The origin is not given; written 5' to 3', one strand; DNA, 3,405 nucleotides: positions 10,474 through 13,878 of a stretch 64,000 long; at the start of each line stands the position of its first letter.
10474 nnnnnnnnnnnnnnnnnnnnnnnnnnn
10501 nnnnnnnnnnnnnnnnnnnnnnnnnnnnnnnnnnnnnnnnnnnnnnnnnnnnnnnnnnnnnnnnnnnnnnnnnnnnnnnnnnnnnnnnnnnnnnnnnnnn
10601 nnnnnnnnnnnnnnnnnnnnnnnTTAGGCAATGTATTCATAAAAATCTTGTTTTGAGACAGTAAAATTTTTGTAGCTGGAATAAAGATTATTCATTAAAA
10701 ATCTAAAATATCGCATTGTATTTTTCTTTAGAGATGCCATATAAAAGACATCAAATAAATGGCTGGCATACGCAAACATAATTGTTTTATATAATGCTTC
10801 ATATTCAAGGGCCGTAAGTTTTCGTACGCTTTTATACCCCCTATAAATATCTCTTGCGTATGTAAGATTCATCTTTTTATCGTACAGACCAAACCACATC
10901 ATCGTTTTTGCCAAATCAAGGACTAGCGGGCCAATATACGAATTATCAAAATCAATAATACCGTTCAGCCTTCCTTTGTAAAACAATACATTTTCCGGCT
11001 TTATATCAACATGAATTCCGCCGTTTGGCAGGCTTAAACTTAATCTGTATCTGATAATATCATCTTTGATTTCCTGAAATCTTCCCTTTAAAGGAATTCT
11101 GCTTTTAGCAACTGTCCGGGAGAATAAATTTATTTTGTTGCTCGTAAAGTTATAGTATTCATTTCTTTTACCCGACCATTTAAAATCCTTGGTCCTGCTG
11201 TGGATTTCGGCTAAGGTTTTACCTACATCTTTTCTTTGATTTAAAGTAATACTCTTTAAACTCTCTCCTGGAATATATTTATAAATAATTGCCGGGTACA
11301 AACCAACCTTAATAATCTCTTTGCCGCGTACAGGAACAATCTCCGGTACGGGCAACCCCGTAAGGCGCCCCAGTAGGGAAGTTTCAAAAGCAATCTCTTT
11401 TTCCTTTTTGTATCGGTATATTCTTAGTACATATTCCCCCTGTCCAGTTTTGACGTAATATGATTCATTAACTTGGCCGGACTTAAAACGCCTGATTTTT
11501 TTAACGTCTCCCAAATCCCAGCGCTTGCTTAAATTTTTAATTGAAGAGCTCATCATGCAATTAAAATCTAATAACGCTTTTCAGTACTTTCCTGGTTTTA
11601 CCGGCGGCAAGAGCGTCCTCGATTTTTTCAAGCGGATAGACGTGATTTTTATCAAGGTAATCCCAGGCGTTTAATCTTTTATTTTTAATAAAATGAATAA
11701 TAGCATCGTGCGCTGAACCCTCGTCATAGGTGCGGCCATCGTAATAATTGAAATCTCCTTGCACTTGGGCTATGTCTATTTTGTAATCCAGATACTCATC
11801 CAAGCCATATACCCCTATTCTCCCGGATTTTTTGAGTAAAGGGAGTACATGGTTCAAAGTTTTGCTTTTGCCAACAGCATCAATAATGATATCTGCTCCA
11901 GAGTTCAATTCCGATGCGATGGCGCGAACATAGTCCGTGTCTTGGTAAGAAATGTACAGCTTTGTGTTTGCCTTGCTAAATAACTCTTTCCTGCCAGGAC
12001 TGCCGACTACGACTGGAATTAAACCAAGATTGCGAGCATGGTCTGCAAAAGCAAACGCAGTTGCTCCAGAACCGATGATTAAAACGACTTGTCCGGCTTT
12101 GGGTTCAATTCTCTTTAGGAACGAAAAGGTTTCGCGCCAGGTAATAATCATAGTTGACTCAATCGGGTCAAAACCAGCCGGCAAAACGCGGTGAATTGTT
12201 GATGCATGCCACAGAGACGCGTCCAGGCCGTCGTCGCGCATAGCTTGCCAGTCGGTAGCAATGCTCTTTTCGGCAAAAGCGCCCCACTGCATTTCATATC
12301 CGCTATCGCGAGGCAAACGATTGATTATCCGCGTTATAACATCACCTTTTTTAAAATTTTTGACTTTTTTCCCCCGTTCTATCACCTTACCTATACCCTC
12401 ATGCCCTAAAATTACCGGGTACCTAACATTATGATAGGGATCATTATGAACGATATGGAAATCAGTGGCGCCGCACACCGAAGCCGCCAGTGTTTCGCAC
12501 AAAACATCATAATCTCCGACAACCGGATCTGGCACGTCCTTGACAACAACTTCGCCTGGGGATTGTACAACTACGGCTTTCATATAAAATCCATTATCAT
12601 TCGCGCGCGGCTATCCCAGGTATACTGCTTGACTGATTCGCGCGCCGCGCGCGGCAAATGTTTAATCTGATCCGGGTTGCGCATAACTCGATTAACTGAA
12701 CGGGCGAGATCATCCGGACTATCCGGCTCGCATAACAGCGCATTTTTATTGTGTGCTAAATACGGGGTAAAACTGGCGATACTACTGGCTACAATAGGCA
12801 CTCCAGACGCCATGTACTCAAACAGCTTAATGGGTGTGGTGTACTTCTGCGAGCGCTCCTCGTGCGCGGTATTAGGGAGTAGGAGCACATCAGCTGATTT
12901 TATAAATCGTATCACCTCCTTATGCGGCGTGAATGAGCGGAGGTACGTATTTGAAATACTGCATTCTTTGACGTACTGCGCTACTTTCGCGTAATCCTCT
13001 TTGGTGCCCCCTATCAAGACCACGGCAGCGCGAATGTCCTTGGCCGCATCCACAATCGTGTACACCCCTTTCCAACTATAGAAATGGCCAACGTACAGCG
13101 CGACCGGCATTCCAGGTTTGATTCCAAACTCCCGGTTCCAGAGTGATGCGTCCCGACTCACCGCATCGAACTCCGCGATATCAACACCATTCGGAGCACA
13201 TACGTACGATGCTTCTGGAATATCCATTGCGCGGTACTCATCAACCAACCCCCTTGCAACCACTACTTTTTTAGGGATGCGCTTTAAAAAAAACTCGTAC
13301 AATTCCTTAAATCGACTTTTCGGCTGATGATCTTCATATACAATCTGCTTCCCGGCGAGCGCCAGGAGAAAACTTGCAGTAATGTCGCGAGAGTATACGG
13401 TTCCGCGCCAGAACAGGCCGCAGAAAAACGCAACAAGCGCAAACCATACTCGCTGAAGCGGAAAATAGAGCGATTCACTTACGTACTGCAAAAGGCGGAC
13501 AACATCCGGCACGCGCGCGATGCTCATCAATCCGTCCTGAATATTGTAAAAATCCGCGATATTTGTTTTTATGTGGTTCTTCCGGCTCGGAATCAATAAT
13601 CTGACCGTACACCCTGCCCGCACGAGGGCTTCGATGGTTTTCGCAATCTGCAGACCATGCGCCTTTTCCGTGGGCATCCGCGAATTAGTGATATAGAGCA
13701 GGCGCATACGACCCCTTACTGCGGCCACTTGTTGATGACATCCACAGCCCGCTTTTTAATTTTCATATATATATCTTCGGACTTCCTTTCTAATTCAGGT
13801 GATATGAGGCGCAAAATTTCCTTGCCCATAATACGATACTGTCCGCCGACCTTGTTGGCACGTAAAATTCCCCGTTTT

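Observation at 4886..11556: Candidate novel pathway for a CDP-activated cyclitol/alditol-phosphate substituent: nucleotidyltransferase fused to a DHQS-like cyclase, plus kinases, ADH and CDP-alcohol phosphotransferase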

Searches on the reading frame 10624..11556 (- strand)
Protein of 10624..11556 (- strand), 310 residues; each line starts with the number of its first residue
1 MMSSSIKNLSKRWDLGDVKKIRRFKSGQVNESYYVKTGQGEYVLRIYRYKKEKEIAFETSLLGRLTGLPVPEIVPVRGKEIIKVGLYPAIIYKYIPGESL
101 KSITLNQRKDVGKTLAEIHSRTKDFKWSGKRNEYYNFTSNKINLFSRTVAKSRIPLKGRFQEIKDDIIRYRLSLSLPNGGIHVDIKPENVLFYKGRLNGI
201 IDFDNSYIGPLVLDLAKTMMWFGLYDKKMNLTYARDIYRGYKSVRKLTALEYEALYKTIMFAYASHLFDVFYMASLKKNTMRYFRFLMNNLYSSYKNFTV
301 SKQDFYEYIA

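Call 3: search_protein_families(library=pfam, proteins=[window:10624-11556:-], max_evalue=0.01)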
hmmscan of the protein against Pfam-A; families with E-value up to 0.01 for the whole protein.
window:10624-11556:- (310 aa): 1 family
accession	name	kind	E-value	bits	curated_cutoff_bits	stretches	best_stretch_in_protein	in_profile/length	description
PF01636.29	APH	-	1.9e-29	103.6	23.2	1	20-245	1-237/239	Phosphotransferase enzyme family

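Call 4: search_protein_families(library=ncbifam, proteins=[window:10624-11556:-], max_evalue=0.01)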
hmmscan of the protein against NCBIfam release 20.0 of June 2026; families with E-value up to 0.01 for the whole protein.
window:10624-11556:- (310 aa): 8 families
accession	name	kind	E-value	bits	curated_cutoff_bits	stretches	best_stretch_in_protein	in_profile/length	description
NF003558.0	PRK05231.1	equivalog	2.2e-35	122.2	271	1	4-268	10-277/322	homoserine kinase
TIGR00938.1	thrB_alt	equivalog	2e-25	89.8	255.9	1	7-256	13-266/307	homoserine kinase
NF053880.1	SprCtKinCotIBac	equivalog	1.8e-08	33.8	550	1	8-125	8-126/328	spore coat kinase CotI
TIGR02906.1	spore_CotS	subfamily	1.8e-08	33.7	172.7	1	181-263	191-272/314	CotS family spore coat protein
NF004799.0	PRK06148.1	subfamily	6.4e-08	31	1128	1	33-264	41-291/1015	hypothetical protein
NF008738.0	PRK11768.1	equivalog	7.6e-08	32.1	194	1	39-249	50-262/327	serine/threonine protein kinase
NF004800.0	PRK06149.1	equivalog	3.7e-06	25.3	973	1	28-260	42-294/972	aminotransferase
NF047741.1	antiphage_MADS6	equivalog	0.0028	16.3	460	0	41-108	522-587/612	methylation-associated defense system protein kinase MAD6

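Call 59: search_solved_structures(query=window:10624-11556:-, max_evalue=0.001)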
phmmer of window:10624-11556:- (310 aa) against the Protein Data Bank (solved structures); distinct sequences matched with E-value up to 0.001: 1.
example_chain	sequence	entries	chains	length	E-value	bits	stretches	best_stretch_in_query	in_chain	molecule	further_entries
2ppq_A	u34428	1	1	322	7e-17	64.9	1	5-256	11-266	Homoserine kinase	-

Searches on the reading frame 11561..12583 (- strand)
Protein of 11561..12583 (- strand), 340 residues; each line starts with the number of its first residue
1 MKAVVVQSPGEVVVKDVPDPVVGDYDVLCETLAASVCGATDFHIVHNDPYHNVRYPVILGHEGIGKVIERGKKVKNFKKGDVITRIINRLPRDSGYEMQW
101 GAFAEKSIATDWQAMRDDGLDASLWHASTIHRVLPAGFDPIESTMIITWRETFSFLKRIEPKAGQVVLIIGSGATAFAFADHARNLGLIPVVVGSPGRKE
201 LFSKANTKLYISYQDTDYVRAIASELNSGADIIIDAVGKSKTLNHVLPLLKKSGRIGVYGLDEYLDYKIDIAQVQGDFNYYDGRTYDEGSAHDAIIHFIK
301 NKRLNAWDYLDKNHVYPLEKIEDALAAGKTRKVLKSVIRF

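Call 3: search_protein_families(library=pfam, proteins=[window:11561-12583:-], max_evalue=0.01)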
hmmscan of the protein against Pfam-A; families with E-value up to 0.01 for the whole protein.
window:11561-12583:- (340 aa): 3 families
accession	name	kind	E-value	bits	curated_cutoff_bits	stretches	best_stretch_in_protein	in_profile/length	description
PF08240.17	ADH_N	-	3.2e-11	43.8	23.5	1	24-108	2-93/104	Alcohol dehydrogenase GroES-like domain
PF00107.32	ADH_zinc_N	-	1.7e-09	38.2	31.8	1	176-262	6-91/129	Zinc-binding dehydrogenase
PF13602.12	ADH_zinc_N_2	-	0.00064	21.1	27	1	211-327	7-122/134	Zinc-binding dehydrogenase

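Call 4: search_protein_families(library=ncbifam, proteins=[window:11561-12583:-], max_evalue=0.01)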
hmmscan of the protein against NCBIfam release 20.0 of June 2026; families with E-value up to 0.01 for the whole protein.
window:11561-12583:- (340 aa): 23 families
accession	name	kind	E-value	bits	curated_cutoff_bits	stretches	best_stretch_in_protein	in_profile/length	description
NF003808.0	PRK05396.1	equivalog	6e-21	74.7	380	2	1-84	1-86/341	L-threonine 3-dehydrogenase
TIGR00692.1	tdh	equivalog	9.5e-18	64.3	458.35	2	12-83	11-83/340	L-threonine 3-dehydrogenase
NF041097.1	keto_inos_dh_IolM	equivalog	1.1e-17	63.8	450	1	9-84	37-118/389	scyllo-inosose 3-dehydrogenase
NF041172.1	AcrlCoa_red_Thmprot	equivalog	1.6e-17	63.5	500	1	1-256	1-252/334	acryloyl-CoA reductase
NF010344.0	PRK13771.1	subfamily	8.8e-17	61.1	349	1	1-87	1-86/334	putative alcohol dehydrogenase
NF006940.0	PRK09422.1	equivalog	1.3e-12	47.4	344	1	1-263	1-263/338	alcohol dehydrogenase AdhP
TIGR02824.1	quinone_pig3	subfamily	2e-12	46.7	296.8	1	1-276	1-254/325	putative NAD(P)H quinone oxidoreductase, PIG3 family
TIGR03451.1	mycoS_dep_FDH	equivalog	6.9e-11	41.6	512.9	2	2-83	3-82/358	S-(hydroxymethyl)mycothiol dehydrogenase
TIGR03989.1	Rxyl_3153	subfamily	1.4e-10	41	440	1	3-83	5-83/370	NDMA-dependent alcohol dehydrogenase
TIGR03366.1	HpnZ_proposed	hypoth_equivalog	1.3e-09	37.7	328.1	2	26-81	7-59/315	putative phosphonate catabolism associated alcohol dehydrogenase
NF007489.0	PRK10083.1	equivalog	5e-09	35.6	376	1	1-261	1-260/339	Zn-dependent oxidoreductase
NF007642.0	PRK10309.1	equivalog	1.9e-08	33.9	550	1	1-187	1-184/347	galactitol-1-phosphate 5-dehydrogenase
TIGR01202.1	bchC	equivalog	6.5e-08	32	291.25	1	2-83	3-85/308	chlorophyll synthesis pathway protein BchC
NF047908.1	AldhRedAhr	equivalog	8.8e-08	31.4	470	1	35-82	39-84/335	NADPH-dependent aldehyde reductase Ahr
TIGR02818.1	adh_III_F_hyde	equivalog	2.5e-07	30.1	543.95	1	7-83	11-83/368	S-(hydroxymethyl)glutathione dehydrogenase/class III alcohol dehydrogenase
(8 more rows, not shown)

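Call 60: search_solved_structures(query=window:11561-12583:-, max_evalue=1e-10)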
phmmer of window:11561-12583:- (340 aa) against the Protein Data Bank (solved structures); distinct sequences matched with E-value up to 1e-10: 26.
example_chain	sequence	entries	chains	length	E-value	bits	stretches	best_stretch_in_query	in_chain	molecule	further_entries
1kev_A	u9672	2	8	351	5.6e-15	58.7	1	19-256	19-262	NADP-DEPENDENT ALCOHOL DEHYDROGENASE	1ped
2b83_A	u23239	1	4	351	6.6e-15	58.4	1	19-256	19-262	NADP-dependent alcohol dehydrogenase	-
1jqb_A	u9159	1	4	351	1.6e-14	57.1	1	19-256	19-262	NADP-dependent Alcohol Dehydrogenase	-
2d8a_A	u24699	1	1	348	6.6e-14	55.1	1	10-261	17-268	Probable L-threonine 3-dehydrogenase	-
2dfv_A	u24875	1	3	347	7.1e-14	55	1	10-261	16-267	Probable L-threonine 3-dehydrogenase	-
6sch_A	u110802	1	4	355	2.8e-13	53.1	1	19-256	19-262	NADP-dependent isopropanol dehydrogenase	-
6z42_A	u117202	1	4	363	4.4e-13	52.4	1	1-262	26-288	Alcohol dehydrogenase, zinc-containing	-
6iqd_A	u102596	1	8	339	4.6e-13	52.4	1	2-263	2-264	Alcohol dehydrogenase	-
3gfb_A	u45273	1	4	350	5.9e-13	52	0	10-84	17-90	L-threonine 3-dehydrogenase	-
3ftn_A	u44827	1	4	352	6.9e-13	51.8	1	3-256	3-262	NADP-dependent alcohol dehydrogenase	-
3fsr_A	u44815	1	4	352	7.1e-13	51.7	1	3-256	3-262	NADP-dependent alcohol dehydrogenase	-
1vj0_A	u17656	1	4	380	1.2e-12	51.1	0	157-336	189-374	alcohol dehydrogenase, zinc-containing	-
3fpc_A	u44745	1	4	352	1.5e-12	50.7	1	3-258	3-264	NADP-dependent alcohol dehydrogenase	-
9u4x_A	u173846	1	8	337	1.6e-12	50.6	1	3-262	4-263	Alcohol dehydrogenase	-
3fpl_A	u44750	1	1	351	3.3e-12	49.6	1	19-256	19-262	NADP-dependent alcohol dehydrogenase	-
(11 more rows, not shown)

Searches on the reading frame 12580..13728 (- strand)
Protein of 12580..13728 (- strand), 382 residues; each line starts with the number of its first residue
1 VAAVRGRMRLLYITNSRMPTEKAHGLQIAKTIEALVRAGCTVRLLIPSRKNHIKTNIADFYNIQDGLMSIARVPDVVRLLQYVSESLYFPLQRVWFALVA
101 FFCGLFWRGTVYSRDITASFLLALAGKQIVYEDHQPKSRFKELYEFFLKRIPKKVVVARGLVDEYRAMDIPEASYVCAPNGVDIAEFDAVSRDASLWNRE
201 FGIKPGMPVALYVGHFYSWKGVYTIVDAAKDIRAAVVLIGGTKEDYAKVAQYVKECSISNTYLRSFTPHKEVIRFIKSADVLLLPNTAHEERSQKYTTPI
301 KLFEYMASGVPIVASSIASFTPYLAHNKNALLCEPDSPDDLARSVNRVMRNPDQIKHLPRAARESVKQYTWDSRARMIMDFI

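Call 3: search_protein_families(library=pfam, proteins=[window:12580-13728:-], max_evalue=0.01)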
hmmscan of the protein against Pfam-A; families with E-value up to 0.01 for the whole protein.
window:12580-13728:- (382 aa): 4 families
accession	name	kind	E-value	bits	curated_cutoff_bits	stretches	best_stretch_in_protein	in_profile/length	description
PF00534.26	Glycos_transf_1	-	1.7e-22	80.2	26.4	1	198-364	6-171/172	Glycosyl transferases group 1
PF13692.12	Glyco_trans_1_4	-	3.4e-20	73.2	27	1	208-351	2-142/142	Glycosyl transferases group 1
PF13524.12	Glyco_trans_1_2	-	3.3e-16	60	25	1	225-380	5-144/144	Glycosyl transferase-like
PF13439.12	Glyco_transf_4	-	0.00033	21.1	28.5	1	31-185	11-169/170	Glycosyltransferase Family 4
